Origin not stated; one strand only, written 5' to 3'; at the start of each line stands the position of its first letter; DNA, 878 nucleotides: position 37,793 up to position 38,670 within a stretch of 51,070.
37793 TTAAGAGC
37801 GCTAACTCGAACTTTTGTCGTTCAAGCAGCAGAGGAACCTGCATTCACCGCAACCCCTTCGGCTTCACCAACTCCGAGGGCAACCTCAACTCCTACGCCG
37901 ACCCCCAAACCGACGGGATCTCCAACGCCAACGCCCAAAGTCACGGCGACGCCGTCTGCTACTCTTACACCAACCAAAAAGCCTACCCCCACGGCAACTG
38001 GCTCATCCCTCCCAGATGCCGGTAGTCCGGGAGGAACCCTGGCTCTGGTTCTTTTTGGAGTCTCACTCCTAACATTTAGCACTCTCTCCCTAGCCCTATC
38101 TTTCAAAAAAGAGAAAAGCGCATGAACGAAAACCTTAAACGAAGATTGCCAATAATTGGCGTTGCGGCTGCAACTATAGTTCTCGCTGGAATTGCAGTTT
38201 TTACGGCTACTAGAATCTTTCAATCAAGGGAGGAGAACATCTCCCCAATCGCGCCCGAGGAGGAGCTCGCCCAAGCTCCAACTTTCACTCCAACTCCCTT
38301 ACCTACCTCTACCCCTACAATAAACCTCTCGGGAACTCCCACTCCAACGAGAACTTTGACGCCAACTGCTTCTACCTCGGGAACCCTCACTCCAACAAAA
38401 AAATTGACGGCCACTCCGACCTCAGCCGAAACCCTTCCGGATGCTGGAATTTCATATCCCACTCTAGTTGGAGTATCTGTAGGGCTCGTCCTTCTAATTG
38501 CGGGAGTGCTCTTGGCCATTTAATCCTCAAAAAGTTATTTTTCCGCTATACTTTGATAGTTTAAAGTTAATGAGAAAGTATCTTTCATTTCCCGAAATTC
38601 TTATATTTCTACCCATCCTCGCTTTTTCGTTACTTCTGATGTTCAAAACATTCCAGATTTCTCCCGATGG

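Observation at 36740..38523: Two co-operonic proteins share an extended non-canonical sorting signal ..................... + hydrophobic helix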

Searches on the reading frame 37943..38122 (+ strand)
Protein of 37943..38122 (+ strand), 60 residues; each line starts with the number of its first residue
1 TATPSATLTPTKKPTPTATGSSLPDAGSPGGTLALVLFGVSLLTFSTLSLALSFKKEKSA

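Call 11: search_protein_families(library=ncbifam, proteins=[window:37943-38122:+], max_evalue=10)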
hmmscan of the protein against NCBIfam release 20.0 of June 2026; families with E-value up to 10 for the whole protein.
seq(60 aa): 0 families

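Call 12: search_protein_families(library=pfam, proteins=[window:37943-38122:+], max_evalue=10)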
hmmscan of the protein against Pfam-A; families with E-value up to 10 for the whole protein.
seq(60 aa): 0 families

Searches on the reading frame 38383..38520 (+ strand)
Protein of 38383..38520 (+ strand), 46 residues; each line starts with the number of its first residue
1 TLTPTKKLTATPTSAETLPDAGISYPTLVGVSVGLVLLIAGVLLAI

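Call 11: search_protein_families(library=ncbifam, proteins=[window:38383-38520:+], max_evalue=10)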
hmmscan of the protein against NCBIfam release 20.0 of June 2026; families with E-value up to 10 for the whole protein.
seq(46 aa): 1 family
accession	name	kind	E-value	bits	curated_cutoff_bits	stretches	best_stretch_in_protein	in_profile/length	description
NF041335.1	surf_glcprot_Halo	equivalog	0.33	9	1100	1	2-46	816-859/862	ArtA-dependent S-layer glycoprotein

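Call 12: search_protein_families(library=pfam, proteins=[window:38383-38520:+], max_evalue=10)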
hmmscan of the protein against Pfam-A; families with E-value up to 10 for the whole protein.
seq(46 aa): 3 families
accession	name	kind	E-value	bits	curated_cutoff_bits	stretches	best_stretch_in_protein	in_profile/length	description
PF07681.17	DoxX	-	0.011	16.7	23.6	1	5-45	18-60/85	DoxX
PF00746.26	Gram_pos_anchor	-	0.049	14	20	1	12-45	3-35/43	LPXTG cell wall anchor motif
PF05808.16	Podoplanin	-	0.19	12.5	30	1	7-40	84-117/135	Podoplanin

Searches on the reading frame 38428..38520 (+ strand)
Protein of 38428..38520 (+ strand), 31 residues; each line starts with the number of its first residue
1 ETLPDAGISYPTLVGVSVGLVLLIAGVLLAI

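Call 49: search_protein_representatives(alignment_id=A3)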
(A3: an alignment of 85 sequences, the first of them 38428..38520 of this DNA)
Query: 85 sequences, 31 profile positions. Proteins with E-value up to 0.001 (for the whole library): 244; up to 1e-10: 0; up to 1e-30: 0. The best 150 are listed.
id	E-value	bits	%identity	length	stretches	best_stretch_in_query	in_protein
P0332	2.3e-10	55.9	-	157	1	1-31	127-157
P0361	4.0e-10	55.2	-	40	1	1-31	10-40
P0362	4.5e-10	55.0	-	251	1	2-31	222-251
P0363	1.0e-09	53.9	-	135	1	1-31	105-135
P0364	1.5e-09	53.3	-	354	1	1-31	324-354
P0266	1.6e-09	53.2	-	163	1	1-31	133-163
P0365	1.8e-09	53.1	-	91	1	1-31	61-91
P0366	1.9e-09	53.0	-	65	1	2-31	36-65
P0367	1.9e-09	53.0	-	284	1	1-31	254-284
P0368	2.4e-09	52.7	-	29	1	3-31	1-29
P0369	3.5e-09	52.2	-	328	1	1-31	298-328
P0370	3.6e-09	52.1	-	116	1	1-31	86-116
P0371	3.8e-09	52.1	-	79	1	1-31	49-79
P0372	4.2e-09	51.9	-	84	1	2-31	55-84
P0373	5.8e-09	51.5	-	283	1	1-31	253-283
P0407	3.5e-07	45.8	-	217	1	1-31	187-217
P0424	1.2e-06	44.0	-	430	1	2-31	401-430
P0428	1.5e-06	43.8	-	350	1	1-31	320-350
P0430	1.5e-06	43.8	-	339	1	1-31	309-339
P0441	2.8e-06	42.9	-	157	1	2-31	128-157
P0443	3.2e-06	42.7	-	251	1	3-30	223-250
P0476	1.0e-05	41.1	-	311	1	1-31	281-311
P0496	2.5e-05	39.9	-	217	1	2-31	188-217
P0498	2.8e-05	39.7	-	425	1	1-31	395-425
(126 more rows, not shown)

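Call 51: search_protein_families(library=pfam, proteins=[P0362, P0367, P0424, P0430, P0428, P0476, P0498, P0407, P0496, P0443], max_evalue=0.01)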
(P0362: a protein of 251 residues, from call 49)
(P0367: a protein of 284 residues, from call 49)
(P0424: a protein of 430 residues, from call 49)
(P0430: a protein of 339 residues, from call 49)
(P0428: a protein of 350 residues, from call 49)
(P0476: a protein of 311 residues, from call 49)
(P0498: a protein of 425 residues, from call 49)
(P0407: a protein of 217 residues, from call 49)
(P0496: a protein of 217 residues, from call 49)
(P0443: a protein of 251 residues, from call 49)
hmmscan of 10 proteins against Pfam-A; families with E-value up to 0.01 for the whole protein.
P0362 (251 aa): 1 family
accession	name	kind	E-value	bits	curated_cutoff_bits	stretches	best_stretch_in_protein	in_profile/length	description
PF00963.24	Cohesin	-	1.7e-06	28.7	24.1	1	44-168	2-127/139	Cohesin domain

P0367 (284 aa): 0 families

P0424 (430 aa): 5 families
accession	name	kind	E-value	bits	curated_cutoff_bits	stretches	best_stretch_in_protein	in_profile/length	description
PF16656.11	Pur_ac_phosph_N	-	4.4e-08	34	30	1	44-130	1-93/93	Purple acid Phosphatase, N-terminal domain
PF19077.6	Big_13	-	9e-08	33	27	1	294-353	27-88/102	Bacterial Ig-like domain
PF00041.27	fn3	-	1.8e-07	31.7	25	1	43-119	2-74/84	Fibronectin type III domain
PF13620.12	CarboxypepD_reg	-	0.003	18.3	32.3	1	142-195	2-60/82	Carboxypeptidase regulatory-like domain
PF18957.6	RibLong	-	0.0099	17.1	27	0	284-347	12-75/93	Long Rib domain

P0430 (339 aa): 0 families

P0428 (350 aa): 0 families

P0476 (311 aa): 0 families

P0498 (425 aa): 0 families

P0407 (217 aa): 0 families

P0496 (217 aa): 1 family
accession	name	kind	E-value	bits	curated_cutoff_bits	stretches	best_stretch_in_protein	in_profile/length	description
PF00963.24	Cohesin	-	1.6e-09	38.5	24.1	1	38-154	3-125/139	Cohesin domain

P0443 (251 aa): 1 family
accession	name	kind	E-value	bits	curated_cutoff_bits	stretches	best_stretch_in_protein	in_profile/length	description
PF08843.17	AbiEii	-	3.1e-12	47.4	22.5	1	47-146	11-109/238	Nucleotidyl transferase AbiEii toxin, Type IV TA system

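Call 63: list_cluster_members(proteins=[P0362, P0367, P0430, P0428, P0476, P0498, P0407, P0496, P0424, P0441])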
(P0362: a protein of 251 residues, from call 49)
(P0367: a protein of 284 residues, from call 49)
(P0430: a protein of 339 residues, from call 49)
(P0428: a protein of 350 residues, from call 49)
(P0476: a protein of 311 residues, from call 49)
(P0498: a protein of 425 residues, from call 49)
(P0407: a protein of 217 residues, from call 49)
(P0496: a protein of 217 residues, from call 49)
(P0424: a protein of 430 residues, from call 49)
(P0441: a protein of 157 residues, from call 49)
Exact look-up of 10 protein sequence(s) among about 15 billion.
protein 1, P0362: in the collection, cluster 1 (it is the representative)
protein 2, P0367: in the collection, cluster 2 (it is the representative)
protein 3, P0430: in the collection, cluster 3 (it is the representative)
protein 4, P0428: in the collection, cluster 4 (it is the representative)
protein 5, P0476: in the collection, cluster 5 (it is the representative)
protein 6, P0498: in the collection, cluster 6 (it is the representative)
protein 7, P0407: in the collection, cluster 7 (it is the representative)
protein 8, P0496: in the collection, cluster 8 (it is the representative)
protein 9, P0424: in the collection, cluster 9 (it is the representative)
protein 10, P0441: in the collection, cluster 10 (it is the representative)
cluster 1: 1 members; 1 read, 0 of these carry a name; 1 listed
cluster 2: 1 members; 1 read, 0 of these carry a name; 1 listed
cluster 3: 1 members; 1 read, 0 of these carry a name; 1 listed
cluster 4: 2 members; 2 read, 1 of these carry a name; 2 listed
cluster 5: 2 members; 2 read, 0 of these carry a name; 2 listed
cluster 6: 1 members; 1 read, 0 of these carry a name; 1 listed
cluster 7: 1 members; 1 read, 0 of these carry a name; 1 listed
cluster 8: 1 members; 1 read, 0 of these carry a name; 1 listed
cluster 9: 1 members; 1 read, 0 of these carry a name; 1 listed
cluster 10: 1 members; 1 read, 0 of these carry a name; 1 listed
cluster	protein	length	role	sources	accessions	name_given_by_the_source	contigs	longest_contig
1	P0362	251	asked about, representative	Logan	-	-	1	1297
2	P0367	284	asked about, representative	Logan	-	-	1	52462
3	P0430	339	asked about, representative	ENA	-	-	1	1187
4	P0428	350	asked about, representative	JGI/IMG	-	hypothetical protein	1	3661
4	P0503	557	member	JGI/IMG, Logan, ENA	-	-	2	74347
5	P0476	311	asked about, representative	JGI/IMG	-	-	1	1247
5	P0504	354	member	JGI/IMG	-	-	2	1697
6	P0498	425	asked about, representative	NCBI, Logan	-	-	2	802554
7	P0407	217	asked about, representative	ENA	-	-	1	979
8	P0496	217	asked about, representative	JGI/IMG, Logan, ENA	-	-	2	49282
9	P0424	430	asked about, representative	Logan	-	-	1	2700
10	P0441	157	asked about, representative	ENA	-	-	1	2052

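Call 64: find_encoding_contigs(protein=P0498, flank=10000, max_places=1)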
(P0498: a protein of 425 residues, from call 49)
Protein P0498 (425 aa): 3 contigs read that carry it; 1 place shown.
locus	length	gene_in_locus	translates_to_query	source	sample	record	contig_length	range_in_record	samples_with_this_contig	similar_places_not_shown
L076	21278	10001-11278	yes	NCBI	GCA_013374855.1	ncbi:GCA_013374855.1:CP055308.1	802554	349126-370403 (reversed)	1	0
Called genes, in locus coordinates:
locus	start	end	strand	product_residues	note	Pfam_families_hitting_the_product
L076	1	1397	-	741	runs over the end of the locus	PF01138:RNase_PH, PF03725:RNase_PH_C, PF01138:RNase_PH, PF00013:KH_1, PF00575:S1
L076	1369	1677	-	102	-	PF00312:Ribosomal_S15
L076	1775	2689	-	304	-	-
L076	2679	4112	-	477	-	PF00009:GTP_EFTU, PF01926:MMR_HSR1, PF22042:EF-G_D2 (weak), PF11987:IF-2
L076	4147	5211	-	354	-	PF08529:NusA_N, PF13184:KH_NusA_1st, PF26594:KH_NusA_2nd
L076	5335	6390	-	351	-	PF00963:Cohesin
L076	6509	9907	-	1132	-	PF00404:Dockerin_1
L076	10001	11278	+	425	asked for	-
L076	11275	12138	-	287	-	PF00226:DnaJ, PF01556:DnaJ_C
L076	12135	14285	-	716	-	PF13191:AAA_16 (weak), PF23569:NBD_SMAX1 (weak), PF00004:AAA, PF17871:AAA_lid_9, PF00004:AAA (weak), PF07724:AAA_2, PF07728:AAA_5, PF10431:ClpB_D2-small, +3 more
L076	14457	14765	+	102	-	-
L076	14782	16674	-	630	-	PF00012:HSP70, PF06723:MreB_Mbl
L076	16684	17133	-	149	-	PF01025:GrpE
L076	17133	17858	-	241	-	PF03444:WHD_HrcA (weak), PF01628:HrcA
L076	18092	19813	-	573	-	PF03023:MurJ, PF13440:Polysacc_synt_3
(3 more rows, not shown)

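Call 65: find_encoding_contigs(protein=P0367, flank=10000, max_places=1)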
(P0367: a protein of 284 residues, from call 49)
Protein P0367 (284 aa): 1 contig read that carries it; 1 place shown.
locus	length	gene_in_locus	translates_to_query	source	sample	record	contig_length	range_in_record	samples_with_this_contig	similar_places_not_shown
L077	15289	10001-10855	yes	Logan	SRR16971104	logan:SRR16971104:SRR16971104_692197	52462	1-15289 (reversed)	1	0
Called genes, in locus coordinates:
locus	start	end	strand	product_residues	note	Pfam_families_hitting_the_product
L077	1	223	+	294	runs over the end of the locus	-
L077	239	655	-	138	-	-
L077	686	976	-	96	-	-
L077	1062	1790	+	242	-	PF00106:adh_short, PF01370:Epimerase (faint), PF08659:KR (weak), PF13561:adh_short_C2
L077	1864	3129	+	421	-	PF00534:Glycos_transf_1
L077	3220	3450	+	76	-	PF05531:NPV_P10 (faint)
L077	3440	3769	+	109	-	-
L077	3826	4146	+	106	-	-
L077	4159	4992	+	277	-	-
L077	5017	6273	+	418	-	PF01935:DUF87, PF02534:T4SS-DNA_transf (faint), PF10412:TrwB_AAD_bind, PF12696:TraG-D_C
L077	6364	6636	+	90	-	-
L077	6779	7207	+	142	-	-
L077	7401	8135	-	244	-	PF00625:Guanylate_kin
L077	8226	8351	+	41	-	-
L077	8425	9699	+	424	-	-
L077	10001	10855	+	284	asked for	-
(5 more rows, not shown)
